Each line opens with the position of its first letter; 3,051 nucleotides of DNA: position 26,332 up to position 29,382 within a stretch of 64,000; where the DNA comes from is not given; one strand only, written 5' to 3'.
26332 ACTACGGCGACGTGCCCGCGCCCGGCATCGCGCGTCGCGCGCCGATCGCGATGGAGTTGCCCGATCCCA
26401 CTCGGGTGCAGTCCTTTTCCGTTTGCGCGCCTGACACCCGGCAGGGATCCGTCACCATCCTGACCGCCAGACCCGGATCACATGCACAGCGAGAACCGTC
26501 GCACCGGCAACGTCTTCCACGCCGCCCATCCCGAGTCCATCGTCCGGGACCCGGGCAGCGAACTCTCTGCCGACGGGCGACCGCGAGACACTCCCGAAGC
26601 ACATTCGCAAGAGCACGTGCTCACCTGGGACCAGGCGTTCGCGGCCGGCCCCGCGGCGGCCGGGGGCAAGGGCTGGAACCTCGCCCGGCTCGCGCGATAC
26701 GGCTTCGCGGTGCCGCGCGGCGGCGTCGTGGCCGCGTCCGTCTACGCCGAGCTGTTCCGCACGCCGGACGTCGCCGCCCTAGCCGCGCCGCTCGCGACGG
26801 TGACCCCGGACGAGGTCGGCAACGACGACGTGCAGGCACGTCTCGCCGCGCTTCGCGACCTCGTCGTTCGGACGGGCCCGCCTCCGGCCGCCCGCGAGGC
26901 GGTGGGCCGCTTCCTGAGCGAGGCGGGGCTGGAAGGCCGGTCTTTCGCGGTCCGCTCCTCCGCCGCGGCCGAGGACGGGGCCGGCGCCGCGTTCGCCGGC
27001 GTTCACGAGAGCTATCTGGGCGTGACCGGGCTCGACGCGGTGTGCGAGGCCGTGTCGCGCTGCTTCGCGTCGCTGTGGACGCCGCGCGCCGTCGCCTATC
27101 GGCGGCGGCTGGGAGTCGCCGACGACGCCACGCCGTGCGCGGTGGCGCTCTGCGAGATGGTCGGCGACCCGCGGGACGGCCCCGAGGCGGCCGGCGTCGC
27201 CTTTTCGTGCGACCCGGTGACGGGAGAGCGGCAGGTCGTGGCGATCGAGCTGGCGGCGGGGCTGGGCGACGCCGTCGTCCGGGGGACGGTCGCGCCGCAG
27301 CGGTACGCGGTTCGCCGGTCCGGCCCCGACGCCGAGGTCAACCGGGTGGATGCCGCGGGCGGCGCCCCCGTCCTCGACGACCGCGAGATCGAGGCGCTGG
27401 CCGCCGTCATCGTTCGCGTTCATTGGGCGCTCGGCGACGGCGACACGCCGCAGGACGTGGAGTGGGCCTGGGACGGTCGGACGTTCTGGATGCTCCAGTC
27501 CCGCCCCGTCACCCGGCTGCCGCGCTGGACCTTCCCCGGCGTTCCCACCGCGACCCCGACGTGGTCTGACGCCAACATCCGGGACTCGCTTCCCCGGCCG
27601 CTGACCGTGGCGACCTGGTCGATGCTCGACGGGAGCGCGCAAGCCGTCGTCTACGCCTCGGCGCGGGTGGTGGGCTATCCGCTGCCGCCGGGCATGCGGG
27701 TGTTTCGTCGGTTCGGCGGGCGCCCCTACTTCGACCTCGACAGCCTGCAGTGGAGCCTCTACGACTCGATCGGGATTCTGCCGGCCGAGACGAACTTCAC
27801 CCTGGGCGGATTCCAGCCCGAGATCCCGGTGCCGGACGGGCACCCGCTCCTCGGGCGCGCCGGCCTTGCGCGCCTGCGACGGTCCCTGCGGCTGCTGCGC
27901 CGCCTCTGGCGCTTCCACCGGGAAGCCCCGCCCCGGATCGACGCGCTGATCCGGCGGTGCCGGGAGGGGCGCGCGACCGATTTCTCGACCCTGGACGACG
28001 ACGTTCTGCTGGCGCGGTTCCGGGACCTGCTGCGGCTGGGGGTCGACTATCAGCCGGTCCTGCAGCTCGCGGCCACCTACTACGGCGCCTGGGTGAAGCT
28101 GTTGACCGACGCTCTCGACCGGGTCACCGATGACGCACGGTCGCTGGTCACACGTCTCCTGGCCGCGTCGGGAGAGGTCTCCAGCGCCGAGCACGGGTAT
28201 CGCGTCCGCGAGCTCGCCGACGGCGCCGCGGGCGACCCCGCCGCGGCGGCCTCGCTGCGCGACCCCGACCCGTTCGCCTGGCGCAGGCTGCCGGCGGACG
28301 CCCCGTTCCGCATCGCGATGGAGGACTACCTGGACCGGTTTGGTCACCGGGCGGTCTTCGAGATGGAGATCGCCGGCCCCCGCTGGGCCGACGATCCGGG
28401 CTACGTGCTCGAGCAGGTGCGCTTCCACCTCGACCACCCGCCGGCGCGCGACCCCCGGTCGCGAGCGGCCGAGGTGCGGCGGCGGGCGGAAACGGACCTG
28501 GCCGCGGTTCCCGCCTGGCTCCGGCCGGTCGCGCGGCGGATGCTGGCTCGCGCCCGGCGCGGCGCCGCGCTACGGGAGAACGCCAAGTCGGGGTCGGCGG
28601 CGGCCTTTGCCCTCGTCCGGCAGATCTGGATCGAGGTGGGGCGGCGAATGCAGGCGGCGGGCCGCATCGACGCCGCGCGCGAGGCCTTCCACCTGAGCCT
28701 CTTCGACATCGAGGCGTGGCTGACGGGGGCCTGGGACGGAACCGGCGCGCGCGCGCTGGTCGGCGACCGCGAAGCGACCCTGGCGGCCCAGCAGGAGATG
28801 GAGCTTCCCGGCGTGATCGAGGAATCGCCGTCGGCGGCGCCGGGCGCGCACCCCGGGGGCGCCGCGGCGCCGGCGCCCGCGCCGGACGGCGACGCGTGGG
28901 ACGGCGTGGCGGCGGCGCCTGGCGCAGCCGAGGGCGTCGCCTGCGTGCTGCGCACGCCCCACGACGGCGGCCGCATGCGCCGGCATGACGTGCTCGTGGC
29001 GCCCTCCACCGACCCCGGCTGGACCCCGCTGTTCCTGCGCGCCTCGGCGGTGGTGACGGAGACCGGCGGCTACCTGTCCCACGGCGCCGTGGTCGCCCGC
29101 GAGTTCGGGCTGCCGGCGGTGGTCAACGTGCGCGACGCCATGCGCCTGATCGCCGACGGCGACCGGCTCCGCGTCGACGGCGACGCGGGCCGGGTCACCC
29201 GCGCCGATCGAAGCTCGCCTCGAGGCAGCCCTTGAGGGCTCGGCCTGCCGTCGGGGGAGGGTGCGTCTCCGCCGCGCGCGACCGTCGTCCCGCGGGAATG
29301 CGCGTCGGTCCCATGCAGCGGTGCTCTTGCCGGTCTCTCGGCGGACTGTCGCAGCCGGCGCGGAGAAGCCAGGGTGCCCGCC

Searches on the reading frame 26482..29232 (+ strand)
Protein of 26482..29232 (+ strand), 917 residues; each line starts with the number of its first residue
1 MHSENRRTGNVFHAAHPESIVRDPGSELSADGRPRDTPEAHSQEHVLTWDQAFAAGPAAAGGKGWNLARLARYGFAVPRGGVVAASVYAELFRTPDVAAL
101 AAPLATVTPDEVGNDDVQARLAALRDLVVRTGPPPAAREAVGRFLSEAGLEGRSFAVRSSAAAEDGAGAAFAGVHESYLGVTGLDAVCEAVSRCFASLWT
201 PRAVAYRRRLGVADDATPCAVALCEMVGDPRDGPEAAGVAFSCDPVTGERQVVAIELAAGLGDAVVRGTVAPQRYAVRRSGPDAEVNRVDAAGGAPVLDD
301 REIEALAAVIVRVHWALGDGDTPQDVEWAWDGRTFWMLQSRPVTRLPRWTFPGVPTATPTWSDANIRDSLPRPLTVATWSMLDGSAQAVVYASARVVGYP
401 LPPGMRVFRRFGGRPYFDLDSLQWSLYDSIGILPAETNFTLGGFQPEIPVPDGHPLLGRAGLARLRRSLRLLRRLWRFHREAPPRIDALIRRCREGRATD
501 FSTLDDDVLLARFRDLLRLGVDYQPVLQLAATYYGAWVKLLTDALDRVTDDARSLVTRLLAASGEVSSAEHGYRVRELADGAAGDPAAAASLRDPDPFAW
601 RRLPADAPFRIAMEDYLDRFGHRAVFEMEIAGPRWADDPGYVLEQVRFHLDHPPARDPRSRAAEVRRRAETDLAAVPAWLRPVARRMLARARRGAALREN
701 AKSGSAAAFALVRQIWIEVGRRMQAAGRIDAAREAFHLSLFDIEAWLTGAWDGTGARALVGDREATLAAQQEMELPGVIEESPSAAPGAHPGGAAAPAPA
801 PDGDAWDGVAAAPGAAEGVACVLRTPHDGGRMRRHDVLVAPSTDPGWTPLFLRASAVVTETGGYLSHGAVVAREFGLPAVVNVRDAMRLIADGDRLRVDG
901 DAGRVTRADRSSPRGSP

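Call 75: search_protein_families(library=padloc, proteins=[window:26482-29232:+], max_evalue=0.00001)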
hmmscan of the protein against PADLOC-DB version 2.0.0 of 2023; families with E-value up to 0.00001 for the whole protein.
window:26482-29232:+ (917 aa): 0 families

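Call 76: search_protein_families(library=pfam, proteins=[window:26482-29232:+], max_evalue=0.00001)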
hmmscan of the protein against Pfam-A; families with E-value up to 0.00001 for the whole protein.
window:26482-29232:+ (917 aa): 2 families
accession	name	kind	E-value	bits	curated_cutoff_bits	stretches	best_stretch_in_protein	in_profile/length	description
PF01326.24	PPDK_N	-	5.8e-58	197.2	27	1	60-347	4-313/328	Pyruvate phosphate dikinase, AMP/ATP-binding domain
PF00391.29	PEP-utilizers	-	1.4e-23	82.8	23.1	1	834-903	3-72/72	PEP-utilising enzyme, mobile domain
